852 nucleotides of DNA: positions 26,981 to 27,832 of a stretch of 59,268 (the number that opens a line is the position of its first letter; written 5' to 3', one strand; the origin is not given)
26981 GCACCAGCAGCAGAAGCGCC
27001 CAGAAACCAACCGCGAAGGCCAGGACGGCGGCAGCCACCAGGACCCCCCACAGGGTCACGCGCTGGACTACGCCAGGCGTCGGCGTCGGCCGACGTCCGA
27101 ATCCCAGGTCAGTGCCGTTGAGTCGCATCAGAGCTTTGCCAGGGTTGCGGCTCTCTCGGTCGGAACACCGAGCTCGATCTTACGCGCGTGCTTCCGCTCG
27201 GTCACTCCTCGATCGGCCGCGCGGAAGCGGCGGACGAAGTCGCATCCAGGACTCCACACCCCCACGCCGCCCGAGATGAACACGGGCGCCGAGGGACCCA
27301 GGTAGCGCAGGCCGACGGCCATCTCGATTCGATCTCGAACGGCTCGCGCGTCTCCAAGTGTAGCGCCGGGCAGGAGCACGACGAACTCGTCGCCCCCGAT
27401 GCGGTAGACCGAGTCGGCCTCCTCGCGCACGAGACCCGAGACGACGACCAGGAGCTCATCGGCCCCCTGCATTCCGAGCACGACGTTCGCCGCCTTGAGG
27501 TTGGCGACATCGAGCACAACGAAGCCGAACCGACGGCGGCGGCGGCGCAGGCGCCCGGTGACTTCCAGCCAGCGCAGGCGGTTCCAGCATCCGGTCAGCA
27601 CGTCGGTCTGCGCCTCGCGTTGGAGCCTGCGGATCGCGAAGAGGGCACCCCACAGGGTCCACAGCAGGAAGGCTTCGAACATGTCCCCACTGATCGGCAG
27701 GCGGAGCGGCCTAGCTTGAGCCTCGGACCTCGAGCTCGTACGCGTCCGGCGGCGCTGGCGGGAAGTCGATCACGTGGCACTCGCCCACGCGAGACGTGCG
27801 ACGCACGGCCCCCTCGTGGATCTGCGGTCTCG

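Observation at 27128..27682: Phage-encoded, membrane-anchored GGDEF diguanylate cyclase translationally coupled to a holin-like gene pair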

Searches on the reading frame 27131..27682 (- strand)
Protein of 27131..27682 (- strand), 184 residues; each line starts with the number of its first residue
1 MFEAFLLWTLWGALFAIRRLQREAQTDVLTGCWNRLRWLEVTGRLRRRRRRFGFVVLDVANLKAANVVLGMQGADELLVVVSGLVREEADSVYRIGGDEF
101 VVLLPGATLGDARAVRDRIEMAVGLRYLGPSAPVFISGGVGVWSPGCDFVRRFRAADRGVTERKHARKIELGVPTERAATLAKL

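Call 3: search_protein_families(library=pfam, proteins=[window:27131-27682:-], max_evalue=1)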
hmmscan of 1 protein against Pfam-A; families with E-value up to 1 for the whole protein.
window:27131-27682:- (184 aa): 2 families
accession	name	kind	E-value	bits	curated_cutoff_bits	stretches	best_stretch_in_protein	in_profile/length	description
PF00990.26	GGDEF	-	1.6e-14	54.5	23.8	1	24-166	1-157/161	Diguanylate cyclase, GGDEF domain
PF17853.6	GGDEF_2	-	0.038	14.7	24.5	1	73-140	33-93/116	GGDEF-like domain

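Call 4: search_protein_families(library=ncbifam, proteins=[window:27131-27682:-], max_evalue=1)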
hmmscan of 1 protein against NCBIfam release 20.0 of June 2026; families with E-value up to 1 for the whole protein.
window:27131-27682:- (184 aa): 18 families
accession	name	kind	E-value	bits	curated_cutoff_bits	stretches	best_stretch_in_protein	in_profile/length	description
TIGR00254.1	GGDEF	domain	3.5e-15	56.1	37.4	1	20-167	1-160/168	diguanylate cyclase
NF038266.1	diguan_SiaD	equivalog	3e-14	53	290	1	19-165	89-246/252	biofilm regulation diguanylate cyclase SiaD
NF051473.1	DigCycDgcsShew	equivalog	5.1e-12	45.8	400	1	18-165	129-282/291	diguanylate cyclase DgcS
NF007380.0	PRK09894.1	equivalog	1.1e-11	44.6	256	1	20-161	125-274/296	diguanylate cyclase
NF011955.1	PRK15426.1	equivalog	1.3e-11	43.3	408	1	19-124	393-505/564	cellulose biosynthesis regulator diguanylate cyclase DgcQ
NF007423.1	PRK09966.1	equivalog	6.4e-11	41.8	325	1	19-119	234-342/390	diguanylate cyclase DgcN/YfiN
NF007135.0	PRK09581.1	equivalog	1.4e-10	40.6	474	1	24-123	292-398/457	PleD family two-component system response regulator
NF040885.1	diguan_DgcJ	equivalog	3.4e-10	39.3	500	1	17-168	334-490/493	diguanylate cyclase DgcJ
NF007599.0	PRK10245.1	equivalog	1.9e-09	36.5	402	1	18-166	204-362/371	diguanylate cyclase AdrA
NF007474.0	PRK10060.1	equivalog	4.7e-09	35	782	1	17-119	230-337/663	cyclic di-GMP phosphodiesterase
NF007298.0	PRK09776.1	equivalog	8.3e-09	33.9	1135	1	17-123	677-790/1111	diguanylate cyclase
NF047654.1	DiguCycDgcRLepto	equivalog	2.2e-08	33.4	500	1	19-123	128-239/295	diguanylate cyclase DgcR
NF045673.1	c-di-GMPRcptLapD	equivalog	4.8e-07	28.5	1020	1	19-127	231-350/647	cyclic di-GMP receptor LapD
NF053781.1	cdiGMPphdstlr2612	equivalog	6e-07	27.5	1600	1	18-117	834-942/1268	Tlr1612 family c-di-GMP phosphodiesterase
NF045675.1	PhdiestaseDibA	equivalog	7e-07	28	980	1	19-142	198-329/623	phosphodiesterase DibA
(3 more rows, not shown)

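Call 5: search_protein_families(library=phrogs, proteins=[window:27131-27682:-], max_evalue=1)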
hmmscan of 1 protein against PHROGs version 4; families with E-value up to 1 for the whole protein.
window:27131-27682:- (184 aa): 8 families
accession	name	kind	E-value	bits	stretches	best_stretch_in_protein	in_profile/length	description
phrog_5594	-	unknown function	5.1e-17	63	1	17-168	351-510/528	-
phrog_14602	-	unknown function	1.4e-15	58.2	1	18-168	172-331/336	-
phrog_9661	-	unknown function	2.6e-11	44.4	1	17-123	109-219/274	-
phrog_11823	-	unknown function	2e-05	24.2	1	19-141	257-387/693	-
phrog_26035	-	unknown function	8.7e-05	22.6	1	44-119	315-395/446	-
phrog_8342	-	unknown function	0.031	14.2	1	19-104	243-334/407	-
phrog_34213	-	unknown function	0.094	12.7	1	24-126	303-409/472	-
phrog_20123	-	unknown function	0.16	12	1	46-76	99-128/277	-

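Call 11: search_dna_similar(query=window:27131-27682:-, collection=phages, mode=protein, max_rows=30, max_evalue=0.001)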
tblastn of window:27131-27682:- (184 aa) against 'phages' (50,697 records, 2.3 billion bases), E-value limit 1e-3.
Records with a match: 11; places in all: 11; records where one place covers at least 80% of the query: 7.
Best place of each record, by identity: <60% 11.
By first word of the organism name: Bacteriophage 6; Bacillus 2; Acinetobacter 2; Pseudomonas 1.
By host as written in the record: - 8; Bacillus subtilis W-23-S(r); Bacillus licheniformis ATCC 9945a 2; Pseudomonas aeruginosa 1.
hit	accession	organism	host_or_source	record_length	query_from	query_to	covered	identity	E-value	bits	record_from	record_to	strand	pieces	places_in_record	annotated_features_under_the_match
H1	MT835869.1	Bacteriophage sp.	human fecal samples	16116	16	166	82%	32.9%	5e-6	51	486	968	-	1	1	record has no annotation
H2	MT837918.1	Bacteriophage sp.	human fecal samples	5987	16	165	82%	31.7%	2e-5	49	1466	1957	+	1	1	record has no annotation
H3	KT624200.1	Bacillus phage SP-15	Bacillus subtilis W-23-S(r); Bacillus ...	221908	18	173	85%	29.2%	8e-6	51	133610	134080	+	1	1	diguanylate cyclase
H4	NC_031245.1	Bacillus phage SP-15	Bacillus subtilis W-23-S(r); Bacillus ...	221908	18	173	85%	29.2%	8e-6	51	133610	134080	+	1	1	diguanylate cyclase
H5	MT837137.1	Bacteriophage sp.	human fecal samples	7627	24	168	79%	30.5%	4e-6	52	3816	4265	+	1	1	record has no annotation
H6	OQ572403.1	Pseudomonas phage Y1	Pseudomonas aeruginosa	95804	20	173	84%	27.6%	2e-5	49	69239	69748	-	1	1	record has no annotation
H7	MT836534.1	Bacteriophage sp.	human fecal samples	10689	18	168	82%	27.3%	5e-4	45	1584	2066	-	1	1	record has no annotation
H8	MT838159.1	Bacteriophage sp.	human fecal samples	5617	20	168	81%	27.6%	2e-6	52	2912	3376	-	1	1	record has no annotation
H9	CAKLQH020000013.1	Acinetobacter phage MD-2021a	not known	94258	19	164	79%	24.5%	1e-4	47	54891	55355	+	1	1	pleD: Sensory box-containing diguanylate cyclase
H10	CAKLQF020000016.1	Acinetobacter phage MD-2021a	not known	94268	19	164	79%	24.5%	1e-4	47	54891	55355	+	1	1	pleD: Sensory box-containing diguanylate cyclase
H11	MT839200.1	Bacteriophage sp.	human fecal samples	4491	27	126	54%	30.4%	8e-5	48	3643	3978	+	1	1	record has no annotation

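Call 22: find_homologous_proteins(query=window:27131-27682:-, max_evalue=0.00001)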
Query window:27131-27682:- (184 aa): 114 proteins with E <= 0.00001 among 803 candidates.
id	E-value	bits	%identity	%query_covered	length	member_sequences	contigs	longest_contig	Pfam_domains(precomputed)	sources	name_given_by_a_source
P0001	1.3e-114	398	100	100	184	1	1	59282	PF00990.27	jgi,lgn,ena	-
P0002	5.5e-51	191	53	100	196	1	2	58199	PF00990.27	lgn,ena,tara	tara:strand:+ start:85 stop:675 length:591 start_codon:yes stop_codon:yes gene_type:complete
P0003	1.0e-49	187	55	89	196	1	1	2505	PF00990.27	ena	-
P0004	8.5e-49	183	59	88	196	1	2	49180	PF00990.27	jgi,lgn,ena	-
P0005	5.7e-47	178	55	88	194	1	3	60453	PF00990.27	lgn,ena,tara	tara:strand:+ start:41532 stop:42116 length:585 start_codon:yes stop_codon:yes gene_type:complete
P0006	2.3e-40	156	49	91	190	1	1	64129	PF00990.27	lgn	-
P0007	4.0e-39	152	49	91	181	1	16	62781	PF00990.27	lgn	-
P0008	2.3e-37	146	50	91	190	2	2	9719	PF00990.27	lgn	-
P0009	1.9e-33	133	46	86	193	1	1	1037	PF00990.27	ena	-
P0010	7.3e-33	132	44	90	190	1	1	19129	PF00990.27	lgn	-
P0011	4.5e-32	129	48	88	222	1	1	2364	PF00990.27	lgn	-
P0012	8.6e-31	125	46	90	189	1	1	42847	PF00990.27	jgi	jgi:diguanylate cyclase (GGDEF)-like protein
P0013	2.0e-26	111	44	92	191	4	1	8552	PF00990.27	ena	-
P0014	3.5e-25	107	46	91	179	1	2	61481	PF00990.27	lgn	-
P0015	1.7e-24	104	42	85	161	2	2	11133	PF00990.27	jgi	jgi:diguanylate cyclase (GGDEF)-like protein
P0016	3.0e-24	103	42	89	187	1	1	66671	PF00990.27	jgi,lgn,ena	-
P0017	4.9e-24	103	41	89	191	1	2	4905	PF00990.27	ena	-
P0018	8.4e-22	96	49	61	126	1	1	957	PF00990.27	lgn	-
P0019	1.1e-19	89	41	85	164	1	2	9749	PF00990.27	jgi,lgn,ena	-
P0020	1.7e-18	85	40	80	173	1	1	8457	PF00990.27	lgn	-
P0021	3.1e-17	81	40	85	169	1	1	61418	PF00990.27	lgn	-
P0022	8.1e-14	69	39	84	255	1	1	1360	PF00990.27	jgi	jgi:diguanylate cyclase (GGDEF)-like protein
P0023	2.6e-11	61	40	68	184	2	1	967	PF00990.27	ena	-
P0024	6.7e-10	57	39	64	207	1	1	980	PF00990.27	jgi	jgi:diguanylate cyclase (GGDEF)-like protein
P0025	7.9e-10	56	37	88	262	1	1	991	PF00990.27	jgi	jgi:diguanylate cyclase (GGDEF)-like protein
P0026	1.4e-9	56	36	82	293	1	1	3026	PF08447.19,PF13426.14,PF08448.17,PF00989.32,PF00990.27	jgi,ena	-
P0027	2.7e-9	55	35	67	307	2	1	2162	PF25323.3,PF00990.27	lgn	-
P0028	3.8e-9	54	37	84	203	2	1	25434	PF00990.27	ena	-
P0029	7.2e-9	53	35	91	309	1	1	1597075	PF13493.12,PF00990.27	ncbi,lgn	ncbi:MAG: diguanylate cyclase [candidate division FCPU426 bacterium]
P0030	8.2e-9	53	36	81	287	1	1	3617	PF00990.27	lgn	-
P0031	1.1e-8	53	35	88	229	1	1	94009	PF00990.27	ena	-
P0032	1.1e-8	53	33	83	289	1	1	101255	PF00990.27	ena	-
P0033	1.2e-8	53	33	83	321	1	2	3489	PF00990.27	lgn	-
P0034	1.6e-8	52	36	68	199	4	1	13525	PF00990.27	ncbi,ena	-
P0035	2.7e-8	52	34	77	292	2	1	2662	PF00990.27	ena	-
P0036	3.0e-8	51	39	71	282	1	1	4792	PF00990.27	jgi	jgi:diguanylate cyclase (GGDEF)-like protein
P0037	3.1e-8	51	35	85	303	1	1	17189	PF00990.27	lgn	-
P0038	3.1e-8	51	38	73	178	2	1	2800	PF00990.27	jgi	jgi:diguanylate cyclase (GGDEF)-like protein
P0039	3.7e-8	51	34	66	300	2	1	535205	PF13426.14,PF13188.14,PF08448.17,PF00989.32,PF00990.27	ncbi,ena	-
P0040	4.2e-8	51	33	73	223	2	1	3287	PF00990.27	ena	-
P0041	4.6e-8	51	39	66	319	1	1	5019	PF00990.27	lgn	-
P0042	5.9e-8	50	38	59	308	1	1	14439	PF00990.27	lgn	-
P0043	7.4e-8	50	35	78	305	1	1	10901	PF00990.27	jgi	jgi:diguanylate cyclase (GGDEF)-like protein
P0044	7.4e-8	50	34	68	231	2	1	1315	PF00990.27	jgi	jgi:diguanylate cyclase (GGDEF)-like protein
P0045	7.8e-8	50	34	74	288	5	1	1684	PF00990.27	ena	-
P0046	9.7e-8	50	30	92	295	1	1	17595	PF00990.27,PF00072.31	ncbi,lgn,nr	ncbi:MAG: diguanylate cyclase [Candidatus Omnitrophica bacterium]|nr:diguanylate cyclase [Candidatus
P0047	1.0e-7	50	42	54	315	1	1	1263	PF13185.13,PF01590.33,PF13492.13,PF00990.27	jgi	-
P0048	1.0e-7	50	34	82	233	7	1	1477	PF00990.27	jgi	jgi:diguanylate cyclase (GGDEF)-like protein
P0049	1.1e-7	49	36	73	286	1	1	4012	PF00990.27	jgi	jgi:diguanylate cyclase (GGDEF)-like protein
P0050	1.2e-7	49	38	66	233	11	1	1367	PF00990.27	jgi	jgi:diguanylate cyclase (GGDEF)-like protein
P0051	1.2e-7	49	38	66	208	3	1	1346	PF00990.27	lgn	-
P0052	1.2e-7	49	32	79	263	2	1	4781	PF13426.14,PF08448.17,PF00990.27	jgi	-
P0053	1.7e-7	49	38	61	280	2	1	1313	PF00990.27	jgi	jgi:diguanylate cyclase (GGDEF)-like protein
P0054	1.7e-7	49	45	45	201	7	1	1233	PF00990.27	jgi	-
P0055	1.8e-7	49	36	82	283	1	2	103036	PF08447.19,PF13426.14,PF13188.14,PF08448.17,PF00989.32,PF00990.27,PF17853.7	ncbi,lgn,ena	-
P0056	1.9e-7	49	36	68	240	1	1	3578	PF00990.27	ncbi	-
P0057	2.0e-7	49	34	70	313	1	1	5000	PF12860.14,PF00990.27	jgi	jgi:diguanylate cyclase (GGDEF)-like protein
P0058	2.2e-7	49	34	64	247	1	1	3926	PF13493.12,PF00990.27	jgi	jgi:diguanylate cyclase (GGDEF)-like protein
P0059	2.2e-7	49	31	83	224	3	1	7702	PF00990.27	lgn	-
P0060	3.6e-7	48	32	70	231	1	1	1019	PF00990.27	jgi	jgi:diguanylate cyclase (GGDEF)-like protein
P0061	3.6e-7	48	36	83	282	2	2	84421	PF08447.19,PF13426.14,PF13188.14,PF08448.17,PF00989.32,PF00990.27,PF17853.7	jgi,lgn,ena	-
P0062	3.9e-7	48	39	56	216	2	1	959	PF08448.17,PF00990.27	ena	-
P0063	3.9e-7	48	34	63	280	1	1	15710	PF00990.27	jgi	jgi:diguanylate cyclase (GGDEF)-like protein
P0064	4.1e-7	48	38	68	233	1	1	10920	PF00990.27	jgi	-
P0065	4.3e-7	48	42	55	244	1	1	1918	PF00990.27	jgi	jgi:diguanylate cyclase (GGDEF)-like protein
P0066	4.5e-7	48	33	85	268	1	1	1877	PF00990.27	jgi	-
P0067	6.1e-7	47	35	81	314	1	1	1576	PF00990.27,PF00072.31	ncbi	-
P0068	8.1e-7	47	36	68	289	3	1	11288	PF08447.19,PF08448.17,PF00990.27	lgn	-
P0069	8.1e-7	47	38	55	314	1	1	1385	PF00990.27,PF00072.31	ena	-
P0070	8.2e-7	47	35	67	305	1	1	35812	PF13426.14,PF00989.32,PF00990.27,PF17853.7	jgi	jgi:diguanylate cyclase (GGDEF)-like protein/PAS domain S-box-containing protein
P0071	8.5e-7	47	38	55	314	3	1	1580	PF00990.27,PF00072.31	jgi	-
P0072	8.6e-7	47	35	72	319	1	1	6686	PF00990.27,PF00027.36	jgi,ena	-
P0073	9.1e-7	47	39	65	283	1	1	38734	PF00990.27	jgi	jgi:diguanylate cyclase (GGDEF)-like protein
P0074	1.0e-6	46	32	80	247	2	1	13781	PF00990.27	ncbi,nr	ncbi:MAG: diguanylate cyclase [Actinobacteria bacterium]|nr:diguanylate cyclase [Actinomycetota bact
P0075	1.1e-6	46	35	81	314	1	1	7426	PF00990.27,PF00072.31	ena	-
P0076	1.2e-6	46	34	78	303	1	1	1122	PF00990.27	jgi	-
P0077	1.2e-6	46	32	88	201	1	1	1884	PF00990.27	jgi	-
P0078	1.2e-6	46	33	81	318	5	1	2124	PF00990.27,PF00027.36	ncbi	-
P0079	1.2e-6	46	35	71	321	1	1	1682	PF00990.27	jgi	jgi:diguanylate cyclase (GGDEF)-like protein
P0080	1.3e-6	46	37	57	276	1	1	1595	PF00990.27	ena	-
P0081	1.3e-6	46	35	64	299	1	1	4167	PF00990.27,PF17853.7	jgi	jgi:diguanylate cyclase (GGDEF)-like protein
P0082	1.3e-6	46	33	79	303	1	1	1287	PF00990.27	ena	-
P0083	1.4e-6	46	41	52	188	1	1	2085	PF00990.27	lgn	-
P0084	1.4e-6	46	36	70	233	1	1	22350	PF00990.27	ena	-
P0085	1.5e-6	46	33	85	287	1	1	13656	PF13493.12,PF00990.27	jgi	jgi:diguanylate cyclase (GGDEF)-like protein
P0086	1.6e-6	46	36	70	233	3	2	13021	PF00990.27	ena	-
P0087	1.8e-6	46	37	68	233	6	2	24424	PF00990.27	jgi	jgi:diguanylate cyclase (GGDEF)-like protein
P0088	2.0e-6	45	37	57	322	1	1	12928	PF00672.31,PF00990.27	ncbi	-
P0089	2.1e-6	45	33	79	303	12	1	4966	PF00990.27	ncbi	ncbi:MAG TPA: GGDEF domain-containing protein [Coriobacteriia bacterium]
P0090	2.2e-6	45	43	54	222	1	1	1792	PF00990.27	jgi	jgi:diguanylate cyclase (GGDEF)-like protein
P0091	2.3e-6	45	36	79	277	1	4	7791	PF13493.12,PF00990.27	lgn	-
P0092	2.5e-6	45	33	88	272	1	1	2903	PF00990.27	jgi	jgi:diguanylate cyclase (GGDEF)-like protein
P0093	2.7e-6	45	34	81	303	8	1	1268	PF00990.27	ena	-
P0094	3.0e-6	45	37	59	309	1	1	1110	PF00990.27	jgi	jgi:diguanylate cyclase (GGDEF)-like protein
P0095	3.1e-6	45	36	56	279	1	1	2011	PF00990.27,PF00072.31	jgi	jgi:diguanylate cyclase (GGDEF)-like protein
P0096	3.6e-6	45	30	85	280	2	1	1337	PF00990.27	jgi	jgi:diguanylate cyclase (GGDEF)-like protein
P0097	3.7e-6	45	34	78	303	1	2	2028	PF00990.27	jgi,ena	-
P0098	3.8e-6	44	35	79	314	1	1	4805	PF00990.27,PF00072.31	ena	-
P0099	4.0e-6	44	31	81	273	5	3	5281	PF00990.27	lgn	-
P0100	4.1e-6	44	33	68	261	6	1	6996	PF00990.27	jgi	jgi:diguanylate cyclase (GGDEF)-like protein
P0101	4.1e-6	44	40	57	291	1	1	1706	PF00990.27,PF17853.7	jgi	jgi:diguanylate cyclase (GGDEF)-like protein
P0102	4.1e-6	44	38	57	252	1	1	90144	PF00990.27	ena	-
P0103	4.2e-6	44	36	70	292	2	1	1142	PF00990.27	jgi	jgi:diguanylate cyclase (GGDEF)-like protein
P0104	5.3e-6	44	34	73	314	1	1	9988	PF00990.27,PF00072.31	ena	-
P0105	5.3e-6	44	33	70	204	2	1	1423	PF00990.27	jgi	jgi:diguanylate cyclase (GGDEF)-like protein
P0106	6.2e-6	44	42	45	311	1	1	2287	PF13426.14,PF13188.14,PF08448.17,PF00989.32,PF00990.27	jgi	jgi:diguanylate cyclase (GGDEF)-like protein/PAS domain S-box-containing protein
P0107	6.3e-6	44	42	48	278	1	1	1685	PF00990.27,PF17853.7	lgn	-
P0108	6.5e-6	44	37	66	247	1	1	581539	PF00990.27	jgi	jgi:diguanylate cyclase (GGDEF)-like protein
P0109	7.0e-6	44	30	69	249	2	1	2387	PF08447.19,PF00990.27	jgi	jgi:diguanylate cyclase (GGDEF)-like protein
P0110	7.0e-6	44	33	81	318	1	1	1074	PF00990.27,PF00027.36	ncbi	-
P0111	7.9e-6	43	33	68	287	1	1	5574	PF00990.27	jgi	jgi:diguanylate cyclase (GGDEF)-like protein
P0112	8.1e-6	43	35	54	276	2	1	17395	PF00990.27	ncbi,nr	ncbi:MAG: GGDEF domain-containing protein [Chloroflexaceae bacterium]|nr:GGDEF domain-containing pro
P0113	9.2e-6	43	33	83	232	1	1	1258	PF00990.27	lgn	-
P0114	9.9e-6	43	36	68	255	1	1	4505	PF00990.27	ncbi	-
